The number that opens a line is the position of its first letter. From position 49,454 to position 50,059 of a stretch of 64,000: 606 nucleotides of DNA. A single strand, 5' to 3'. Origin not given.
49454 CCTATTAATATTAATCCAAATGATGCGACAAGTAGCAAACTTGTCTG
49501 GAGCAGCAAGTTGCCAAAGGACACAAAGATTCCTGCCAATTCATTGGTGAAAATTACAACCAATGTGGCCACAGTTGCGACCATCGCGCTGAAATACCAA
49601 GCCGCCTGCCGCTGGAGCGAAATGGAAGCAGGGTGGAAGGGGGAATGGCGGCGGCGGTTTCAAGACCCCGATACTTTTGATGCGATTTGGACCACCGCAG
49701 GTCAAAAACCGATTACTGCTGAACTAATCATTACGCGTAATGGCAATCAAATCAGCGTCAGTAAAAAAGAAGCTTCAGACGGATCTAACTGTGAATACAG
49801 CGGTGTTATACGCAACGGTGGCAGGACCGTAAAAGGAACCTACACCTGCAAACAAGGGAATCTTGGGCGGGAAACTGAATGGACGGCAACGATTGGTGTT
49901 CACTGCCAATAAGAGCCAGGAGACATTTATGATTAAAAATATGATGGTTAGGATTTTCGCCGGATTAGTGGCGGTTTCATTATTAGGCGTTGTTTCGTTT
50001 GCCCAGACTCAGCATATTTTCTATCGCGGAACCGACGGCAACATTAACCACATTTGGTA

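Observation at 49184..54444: Unrecognised ~105-aa four-cysteine C-terminal domain shared by three secreted proteins (one a HEXXH metalloprotease)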

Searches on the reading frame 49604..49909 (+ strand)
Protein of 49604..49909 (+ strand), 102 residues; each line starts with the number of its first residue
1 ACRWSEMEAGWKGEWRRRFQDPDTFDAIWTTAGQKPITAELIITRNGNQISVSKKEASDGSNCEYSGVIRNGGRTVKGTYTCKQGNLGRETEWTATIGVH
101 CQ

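Call 6: find_homologous_proteins(query=A1, max_evalue=0.001)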
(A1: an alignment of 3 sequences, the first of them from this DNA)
Query A1 (3 sequences) (102 aa, profile of the alignment): 2 proteins with E <= 0.001 among 125 candidates.
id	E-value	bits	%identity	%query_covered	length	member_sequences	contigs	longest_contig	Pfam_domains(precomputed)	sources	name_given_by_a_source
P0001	6.7e-43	163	35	98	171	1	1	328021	-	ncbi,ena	-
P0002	4.8e-39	151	83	100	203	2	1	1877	-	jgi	jgi:hypothetical protein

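Call 11: search_solved_structures(query=A2, max_evalue=10, show_alignments=3)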
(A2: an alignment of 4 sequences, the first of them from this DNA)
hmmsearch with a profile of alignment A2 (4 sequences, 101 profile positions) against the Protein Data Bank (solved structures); distinct sequences matched with E-value up to 10: 3.
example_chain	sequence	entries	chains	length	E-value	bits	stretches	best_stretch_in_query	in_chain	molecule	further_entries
7ocl_A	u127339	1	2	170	0.72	13.6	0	56-96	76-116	Hepatocyte growth factor alpha chain,Hepatocyte growth factor alpha chain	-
7ocm_A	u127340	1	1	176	0.8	13.4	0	56-96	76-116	Hepatocyte growth factor alpha chain,Hepatocyte growth factor alpha chain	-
6iaa_A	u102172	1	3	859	1.7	12.3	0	69-98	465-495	Roundabout homolog 2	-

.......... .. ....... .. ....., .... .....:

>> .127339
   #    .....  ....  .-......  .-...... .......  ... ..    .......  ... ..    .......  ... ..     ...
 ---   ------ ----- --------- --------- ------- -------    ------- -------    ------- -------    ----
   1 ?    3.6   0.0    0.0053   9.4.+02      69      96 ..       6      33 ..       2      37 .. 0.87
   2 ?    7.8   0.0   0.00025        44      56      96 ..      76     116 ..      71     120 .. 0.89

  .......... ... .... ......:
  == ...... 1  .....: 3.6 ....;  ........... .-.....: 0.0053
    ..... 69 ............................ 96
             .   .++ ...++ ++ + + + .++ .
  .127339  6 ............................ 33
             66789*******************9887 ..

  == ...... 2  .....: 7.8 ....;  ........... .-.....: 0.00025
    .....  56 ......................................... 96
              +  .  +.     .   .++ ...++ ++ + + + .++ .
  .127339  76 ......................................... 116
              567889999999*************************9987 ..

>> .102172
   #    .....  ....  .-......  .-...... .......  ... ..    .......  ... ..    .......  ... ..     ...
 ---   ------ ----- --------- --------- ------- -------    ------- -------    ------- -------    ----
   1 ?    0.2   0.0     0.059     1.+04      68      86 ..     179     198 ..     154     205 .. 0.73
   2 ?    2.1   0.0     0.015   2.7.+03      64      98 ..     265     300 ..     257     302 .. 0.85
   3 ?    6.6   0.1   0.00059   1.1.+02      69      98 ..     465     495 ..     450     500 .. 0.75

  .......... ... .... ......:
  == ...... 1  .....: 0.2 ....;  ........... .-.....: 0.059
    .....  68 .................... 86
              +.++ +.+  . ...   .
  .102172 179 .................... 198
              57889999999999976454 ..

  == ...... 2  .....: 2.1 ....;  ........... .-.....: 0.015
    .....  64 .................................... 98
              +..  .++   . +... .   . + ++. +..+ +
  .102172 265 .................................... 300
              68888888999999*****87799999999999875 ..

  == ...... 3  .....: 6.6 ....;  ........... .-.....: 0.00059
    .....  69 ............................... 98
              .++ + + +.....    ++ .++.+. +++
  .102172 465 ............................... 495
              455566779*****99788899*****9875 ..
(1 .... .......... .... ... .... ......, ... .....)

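Call 12: find_encoding_contigs(protein=P0001, flank=10000, max_places=6)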
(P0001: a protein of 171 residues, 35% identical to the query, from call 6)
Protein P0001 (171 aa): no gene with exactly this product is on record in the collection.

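Call 13: find_encoding_contigs(protein=P0002, flank=10000, max_places=6)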
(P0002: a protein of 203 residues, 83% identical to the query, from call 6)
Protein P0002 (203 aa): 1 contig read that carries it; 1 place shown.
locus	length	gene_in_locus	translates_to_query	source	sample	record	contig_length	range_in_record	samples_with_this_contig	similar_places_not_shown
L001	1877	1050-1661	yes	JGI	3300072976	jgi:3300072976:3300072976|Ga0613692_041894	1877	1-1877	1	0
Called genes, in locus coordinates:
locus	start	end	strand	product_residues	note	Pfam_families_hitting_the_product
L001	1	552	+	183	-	?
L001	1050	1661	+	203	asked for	-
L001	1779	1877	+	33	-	?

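Call 14: predict_structure(alignment_id=A1)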
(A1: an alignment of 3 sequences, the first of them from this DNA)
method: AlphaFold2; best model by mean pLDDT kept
length: 102 residues; sequences in the alignment: 3
mean_pLDDT: 80.9   pTM: 0.71
mean pLDDT of the five models: 80.9, 80.4, 79.4, 76.3, 74.6
residues with pLDDT >= 90: 14; 70-90: 70; 50-70: 18; < 50: 0
segments of 3 or more residues with pLDDT < 50: none
pLDDT, mean of each block of 10 residues (from residue 1): 59 80 86 89 89 89 88 84 76 75 56
secondary structure, 60 per line:
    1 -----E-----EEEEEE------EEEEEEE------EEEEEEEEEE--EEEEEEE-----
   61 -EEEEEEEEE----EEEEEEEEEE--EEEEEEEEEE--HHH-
elements in order: E12-17 E24-30 E37-46 E49-55 E62-70 E75-84 E87-96

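Call 17: search_protein_representatives(alignment_id=A2)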
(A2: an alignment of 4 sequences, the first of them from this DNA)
Query: 4 sequences, 101 profile positions. Proteins with E-value up to 0.001 (for the whole library): 626; up to 1e-10: 301; up to 1e-30: 23. The best 150 are listed.
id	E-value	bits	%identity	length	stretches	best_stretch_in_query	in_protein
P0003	3.1e-50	184.9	-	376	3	4-97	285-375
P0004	1.7e-46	172.9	-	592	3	4-97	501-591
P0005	7.1e-45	167.7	-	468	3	4-95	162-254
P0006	1.1e-42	160.7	-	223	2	4-97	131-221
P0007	2.8e-42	159.4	-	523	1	1-101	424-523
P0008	5.1e-42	158.5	-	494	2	2-96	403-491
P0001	1.3e-40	154.1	-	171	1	1-100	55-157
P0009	8.5e-40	151.4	-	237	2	4-96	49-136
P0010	9.2e-40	151.3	-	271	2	4-98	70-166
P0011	1.3e-39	150.8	-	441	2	3-98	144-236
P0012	1.6e-39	150.5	-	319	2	4-98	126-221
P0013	9.4e-39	148.0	-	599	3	3-96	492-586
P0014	3.7e-37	142.9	-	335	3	4-99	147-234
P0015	3.3e-36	139.9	-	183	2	4-97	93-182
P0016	6.1e-36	139.0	-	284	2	9-97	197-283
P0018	7.8e-36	138.7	-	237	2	3-96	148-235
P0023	2.3e-32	127.6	-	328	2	3-98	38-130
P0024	3.3e-32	127.0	-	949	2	4-99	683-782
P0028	3.4e-29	117.4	-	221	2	4-98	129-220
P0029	8.0e-29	116.2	-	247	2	3-99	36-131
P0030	9.5e-29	115.9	-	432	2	4-97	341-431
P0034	1.1e-25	106.1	-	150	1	1-100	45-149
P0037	4.8e-25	104.1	-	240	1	1-100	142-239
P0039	5.4e-24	100.7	-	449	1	4-97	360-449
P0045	8.2e-24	100.1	-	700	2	3-98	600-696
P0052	3.4e-22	94.9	-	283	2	4-97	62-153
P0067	5.9e-21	90.9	-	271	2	4-98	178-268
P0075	8.1e-20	87.3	-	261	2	3-98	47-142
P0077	1.1e-19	86.9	-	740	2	3-98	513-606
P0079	1.9e-19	86.1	-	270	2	3-98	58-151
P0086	2.3e-18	82.6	-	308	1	4-97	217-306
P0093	4.3e-18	81.7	-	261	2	3-97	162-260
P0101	1.9e-17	79.7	-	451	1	3-98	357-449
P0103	3.6e-17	78.8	-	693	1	3-97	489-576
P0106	4.6e-17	78.4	-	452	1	3-96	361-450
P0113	8.9e-17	77.5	-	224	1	3-98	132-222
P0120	1.3e-16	77.0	-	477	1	3-99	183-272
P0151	1.6e-15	73.5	-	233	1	8-95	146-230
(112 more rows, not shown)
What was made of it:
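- Family size: 626 representatives at E<=1e-3, 301 at E<=1e-10, 23 at E<=1e-30 (call 17).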

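Call 23: search_protein_families(library=pfam, alignment_id=A3, max_evalue=0.001)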
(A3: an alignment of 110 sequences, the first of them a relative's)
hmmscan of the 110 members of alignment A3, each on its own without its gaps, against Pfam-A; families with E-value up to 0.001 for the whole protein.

A. member 1, P0003 (376 aa): 0 families

B. families by the number of members that match (of 110 scanned): 32 families (the first 25 are shown)
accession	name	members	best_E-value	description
PF03815.24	LCCL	4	2.1e-19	LCCL domain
PF19816.4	DUF6299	4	5e-07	Family of unknown function (DUF6299)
PF25490.1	DUF7910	3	5.2e-09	Domain of unknown function (DUF7910)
PF06268.19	Fascin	3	2.1e-07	Fascin domain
PF08276.17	PAN_2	3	0.00027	PAN-like domain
PF14295.12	PAN_4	2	9.2e-28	PAN domain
PF13240.11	Zn_Ribbon_1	2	1e-08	zinc-ribbon domain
PF13248.11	Zn_ribbon_3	2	1.4e-06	zinc-ribbon domain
PF00024.32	PAN_1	2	1.8e-06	PAN domain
PF14200.12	RicinB_lectin_2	2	1.4e-05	Ricin-type beta-trefoil lectin domain-like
PF19087.6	DUF5776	2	0.0001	Domain of unknown function (DUF5776)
PF00656.27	Peptidase_C14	1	2.8e-27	Caspase domain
PF13676.11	TIR_2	1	3.1e-21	TIR domain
PF24517.2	CBM96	1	5.8e-15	Carbohydrate-binding module family 96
PF04972.22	BON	1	5e-14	BON domain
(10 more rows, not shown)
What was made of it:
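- LCCL, PAN, Fascin, RicinB, SUEL lectin, CBM96 and VWA (call 23). Another family member is fused to a caspase domain (call 23).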

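Call 32: search_protein_families(library=ncbifam, proteins=[P0003, P0009, P0011, P0028], max_evalue=0.1)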
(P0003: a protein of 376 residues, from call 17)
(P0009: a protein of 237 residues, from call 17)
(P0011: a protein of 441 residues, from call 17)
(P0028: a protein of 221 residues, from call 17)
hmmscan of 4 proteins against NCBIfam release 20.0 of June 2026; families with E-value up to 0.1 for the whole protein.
P0003 (376 aa): 1 family
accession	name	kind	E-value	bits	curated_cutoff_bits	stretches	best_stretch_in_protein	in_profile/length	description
NF040677.1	wall_bind_EntC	exception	0.023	13.5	770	0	177-220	58-101/422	cell wall-binding protein EntC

P0009 (237 aa): 0 families

P0011 (441 aa): 0 families

P0028 (221 aa): 3 families
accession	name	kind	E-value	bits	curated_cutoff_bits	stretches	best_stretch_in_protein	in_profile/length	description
NF000380.1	vanXY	equivalog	0.0038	16.8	250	0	61-100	45-84/179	D,D-carboxypeptidase/D,D-dipeptidase VanXY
TIGR04496.1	rSAM_XyeB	equivalog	0.018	13.7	450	0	59-90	120-151/385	cyclophane-forming radical SAM/SPASM peptide maturase XyeB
NF008675.0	PRK11688.1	equivalog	0.021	14.6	107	0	53-81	114-142/156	thioesterase family protein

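Call 46: list_cluster_members(proteins=[P0007, P0001, P0009, P0018, P0011, P0004, P0030, P0012, P0037, P0003])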
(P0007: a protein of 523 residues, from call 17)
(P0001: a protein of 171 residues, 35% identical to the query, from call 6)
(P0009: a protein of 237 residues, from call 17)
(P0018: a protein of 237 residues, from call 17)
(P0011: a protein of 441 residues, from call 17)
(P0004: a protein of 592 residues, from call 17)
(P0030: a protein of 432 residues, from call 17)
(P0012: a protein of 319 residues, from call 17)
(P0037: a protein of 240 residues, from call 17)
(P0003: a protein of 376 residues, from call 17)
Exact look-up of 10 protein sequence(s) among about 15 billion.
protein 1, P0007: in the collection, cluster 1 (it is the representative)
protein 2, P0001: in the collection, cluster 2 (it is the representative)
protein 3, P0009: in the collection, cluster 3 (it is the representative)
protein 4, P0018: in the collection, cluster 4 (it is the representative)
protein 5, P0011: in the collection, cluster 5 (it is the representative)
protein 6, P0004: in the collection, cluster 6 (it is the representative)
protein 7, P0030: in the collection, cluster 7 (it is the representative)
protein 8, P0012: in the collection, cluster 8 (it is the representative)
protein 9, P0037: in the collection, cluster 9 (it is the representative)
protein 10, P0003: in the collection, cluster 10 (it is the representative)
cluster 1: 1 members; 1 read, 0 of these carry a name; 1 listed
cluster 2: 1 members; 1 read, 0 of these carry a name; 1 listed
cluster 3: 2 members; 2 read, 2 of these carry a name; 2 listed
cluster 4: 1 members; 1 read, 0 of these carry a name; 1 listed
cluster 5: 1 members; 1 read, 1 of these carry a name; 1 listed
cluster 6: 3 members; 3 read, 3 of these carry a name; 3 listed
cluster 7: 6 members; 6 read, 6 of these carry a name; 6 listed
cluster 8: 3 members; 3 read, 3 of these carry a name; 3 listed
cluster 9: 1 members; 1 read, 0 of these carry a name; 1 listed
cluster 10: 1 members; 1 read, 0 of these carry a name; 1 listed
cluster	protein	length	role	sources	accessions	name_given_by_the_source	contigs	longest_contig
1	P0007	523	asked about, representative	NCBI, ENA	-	-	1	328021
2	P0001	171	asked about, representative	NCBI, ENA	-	-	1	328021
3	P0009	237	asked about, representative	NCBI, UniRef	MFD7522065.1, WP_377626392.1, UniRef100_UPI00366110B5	hypothetical protein [Paenibacillus chitinolyticus] | hypothetical protein n=1 Tax=Paenibacillus chitinolyticus TaxID=79263 RepID=UPI00366110B5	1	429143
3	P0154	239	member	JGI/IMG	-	hypothetical protein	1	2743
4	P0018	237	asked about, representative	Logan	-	-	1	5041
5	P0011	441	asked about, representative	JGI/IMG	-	hypothetical protein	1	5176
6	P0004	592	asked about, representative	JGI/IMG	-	hypothetical protein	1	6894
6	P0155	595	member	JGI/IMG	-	hypothetical protein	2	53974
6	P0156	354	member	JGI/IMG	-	hypothetical protein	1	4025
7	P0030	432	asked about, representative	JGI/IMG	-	hypothetical protein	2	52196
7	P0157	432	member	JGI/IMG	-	hypothetical protein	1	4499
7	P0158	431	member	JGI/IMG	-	hypothetical protein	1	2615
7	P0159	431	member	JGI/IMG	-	hypothetical protein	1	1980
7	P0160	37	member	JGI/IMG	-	hypothetical protein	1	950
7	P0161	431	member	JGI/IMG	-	hypothetical protein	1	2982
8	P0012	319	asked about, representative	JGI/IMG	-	hypothetical protein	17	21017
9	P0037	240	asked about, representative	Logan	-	-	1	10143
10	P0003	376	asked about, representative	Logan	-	-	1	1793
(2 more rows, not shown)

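Call 52: find_encoding_contigs(protein=P0037, flank=10000, max_places=4)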
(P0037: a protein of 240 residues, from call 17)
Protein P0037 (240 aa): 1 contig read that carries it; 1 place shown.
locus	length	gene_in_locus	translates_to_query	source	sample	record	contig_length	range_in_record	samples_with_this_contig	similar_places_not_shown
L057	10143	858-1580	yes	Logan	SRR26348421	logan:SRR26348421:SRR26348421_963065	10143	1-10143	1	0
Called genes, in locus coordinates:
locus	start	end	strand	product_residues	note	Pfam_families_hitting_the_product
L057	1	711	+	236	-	?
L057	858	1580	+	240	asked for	-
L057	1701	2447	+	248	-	-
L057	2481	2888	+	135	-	-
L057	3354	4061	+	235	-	-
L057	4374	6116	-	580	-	PF05833:NFACT_N, PF05670:NFACT-R_1, PF18297:NFACT-R_2 (weak)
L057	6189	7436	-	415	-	PF06271:RDD (weak)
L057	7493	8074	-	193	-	PF08534:Redoxin, PF00578:AhpC-TSA, PF00085:Thioredoxin, PF13905:Thioredoxin_8 (weak)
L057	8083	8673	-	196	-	PF08534:Redoxin, PF00578:AhpC-TSA, PF00085:Thioredoxin, PF13098:Thioredoxin_2 (weak), PF13905:Thioredoxin_8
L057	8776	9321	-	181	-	-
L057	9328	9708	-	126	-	PF00903:Glyoxalase, PF12681:Glyoxalase_2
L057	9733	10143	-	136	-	?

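Call 53: find_encoding_contigs(protein=P0034, flank=10000, max_places=4)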
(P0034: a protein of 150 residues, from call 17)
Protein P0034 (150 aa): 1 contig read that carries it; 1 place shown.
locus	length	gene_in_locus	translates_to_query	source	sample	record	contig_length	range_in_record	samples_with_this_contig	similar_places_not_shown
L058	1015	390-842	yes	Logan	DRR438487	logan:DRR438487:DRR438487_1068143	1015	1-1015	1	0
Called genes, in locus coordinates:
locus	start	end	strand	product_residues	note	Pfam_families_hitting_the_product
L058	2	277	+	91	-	?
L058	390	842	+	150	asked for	-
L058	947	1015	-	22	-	?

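Call 56: search_protein_families(library=pfam, proteins=[P0039, P0101, P0106, P0086, P0151, P0045, P0077, P0113, P0120, P0103], max_evalue=0.01)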
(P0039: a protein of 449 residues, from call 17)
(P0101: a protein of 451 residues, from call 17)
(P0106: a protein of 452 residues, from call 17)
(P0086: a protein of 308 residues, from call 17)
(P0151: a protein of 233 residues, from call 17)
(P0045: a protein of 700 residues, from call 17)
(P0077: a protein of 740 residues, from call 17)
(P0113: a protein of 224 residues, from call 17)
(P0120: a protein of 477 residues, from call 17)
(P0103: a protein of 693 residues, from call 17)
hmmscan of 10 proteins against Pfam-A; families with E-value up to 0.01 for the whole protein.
P0039 (449 aa): 0 families

P0101 (451 aa): 0 families

P0106 (452 aa): 0 families

P0086 (308 aa): 0 families

P0151 (233 aa): 0 families

P0045 (700 aa): 0 families

P0077 (740 aa): 3 families
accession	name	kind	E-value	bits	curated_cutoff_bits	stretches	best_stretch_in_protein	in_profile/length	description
PF00024.32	PAN_1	-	3.4e-06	27.3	21.4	1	427-482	3-58/76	PAN domain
PF08276.17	PAN_2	-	0.00027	21.4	21.1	1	426-477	7-61/67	PAN-like domain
PF14295.12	PAN_4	-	0.0015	18.9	27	1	434-470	2-40/51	PAN domain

P0113 (224 aa): 0 families

P0120 (477 aa): 0 families

P0103 (693 aa): 0 families

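Call 59: search_solved_structures(query=A6, max_evalue=10, show_alignments=1)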
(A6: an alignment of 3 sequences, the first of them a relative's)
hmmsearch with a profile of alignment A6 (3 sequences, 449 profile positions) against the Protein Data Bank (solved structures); distinct sequences matched with E-value up to 10: 10.
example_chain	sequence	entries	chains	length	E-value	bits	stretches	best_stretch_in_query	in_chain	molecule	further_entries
9uj0_A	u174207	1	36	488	7.3e-05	24.8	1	6-211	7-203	Aeg-L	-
7ohi_A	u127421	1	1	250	0.2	13.5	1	123-190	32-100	AP-2 complex subunit alpha-2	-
6cxo_A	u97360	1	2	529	0.26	13.1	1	127-227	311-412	Complement component C9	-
1b9k_A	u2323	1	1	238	0.47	12.3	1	123-190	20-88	PROTEIN (ALPHA-ADAPTIN APPENDAGE DOMAIN)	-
1w80_A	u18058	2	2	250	0.52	12.1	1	123-190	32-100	ADAPTER-RELATED PROTEIN COMPLEX 2 ALPHA 2 SUBUNIT | AP-2 COMPLEX SUBUNIT ALPHA-2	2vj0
9ppp_A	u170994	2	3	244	0.53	12.1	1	123-190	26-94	AP-2 complex subunit alpha-2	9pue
1ky6_A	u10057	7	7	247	0.54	12.1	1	123-190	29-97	ALPHA-ADAPTIN C | AP-2 CLATHRIN ADAPTOR ALPHA SUBUNIT (ALPHA-ADAPTIN C)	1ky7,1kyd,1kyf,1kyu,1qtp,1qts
3hs8_A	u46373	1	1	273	0.67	11.8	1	123-190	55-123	Adaptor protein complex AP-2, alpha 2 subunit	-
4kpu_B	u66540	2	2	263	0.84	11.5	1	384-411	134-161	Electron transfer flavoprotein alpha/beta-subunit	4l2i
6owt_A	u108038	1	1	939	4.7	9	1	123-190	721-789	AP-2 complex subunit alpha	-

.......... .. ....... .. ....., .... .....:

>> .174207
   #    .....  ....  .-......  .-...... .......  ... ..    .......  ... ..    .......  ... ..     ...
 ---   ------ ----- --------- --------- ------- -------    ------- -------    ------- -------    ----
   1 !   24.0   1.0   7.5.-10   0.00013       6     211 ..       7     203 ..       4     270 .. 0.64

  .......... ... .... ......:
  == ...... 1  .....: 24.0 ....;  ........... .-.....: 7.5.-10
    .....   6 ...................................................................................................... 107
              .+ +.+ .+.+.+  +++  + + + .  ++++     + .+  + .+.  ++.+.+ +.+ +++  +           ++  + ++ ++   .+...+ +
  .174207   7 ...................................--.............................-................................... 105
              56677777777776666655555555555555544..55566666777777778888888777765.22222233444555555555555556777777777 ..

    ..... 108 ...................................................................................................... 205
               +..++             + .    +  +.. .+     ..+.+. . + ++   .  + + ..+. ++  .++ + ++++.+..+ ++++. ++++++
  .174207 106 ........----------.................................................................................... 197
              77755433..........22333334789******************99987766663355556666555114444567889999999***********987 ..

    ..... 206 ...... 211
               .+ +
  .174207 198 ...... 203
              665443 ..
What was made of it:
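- On MACPF (partner domain in plasmid and metagenome family members, not in the window): PDB 9uj0 hit at E 7e-5 and C9 at E 0.26 (call 59).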

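Call 60: search_protein_families(library=padloc, proteins=[P0101, P0039, P0030, P0004, P0086, P0009], max_evalue=0.01)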
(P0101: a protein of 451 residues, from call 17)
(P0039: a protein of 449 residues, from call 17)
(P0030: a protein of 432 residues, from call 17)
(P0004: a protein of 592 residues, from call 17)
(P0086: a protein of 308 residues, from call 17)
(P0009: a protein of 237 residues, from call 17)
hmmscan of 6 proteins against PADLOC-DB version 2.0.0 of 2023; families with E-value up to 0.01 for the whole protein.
P0101 (451 aa): 0 families

P0039 (449 aa): 0 families

P0030 (432 aa): 4 families
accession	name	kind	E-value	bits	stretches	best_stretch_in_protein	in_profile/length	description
PDLC02012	SAVED5--SAVED_TIR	-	4.2e-07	27.4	1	5-79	16-91/404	-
PDLC00436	ThsB1|ThsB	-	0.00074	17.1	1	5-76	38-113/183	TIR-like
PDLC05062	PDC-S66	-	0.0016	16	1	2-65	148-212/282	-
PDLC02607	DrmC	-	0.0062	13.9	1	40-100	107-167/265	DrmC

P0004 (592 aa): 1 family
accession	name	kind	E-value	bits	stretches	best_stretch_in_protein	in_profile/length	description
PDLC02987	caspase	-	1.5e-10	38.9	1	33-209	5-130/453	-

P0086 (308 aa): 0 families

P0009 (237 aa): 0 families
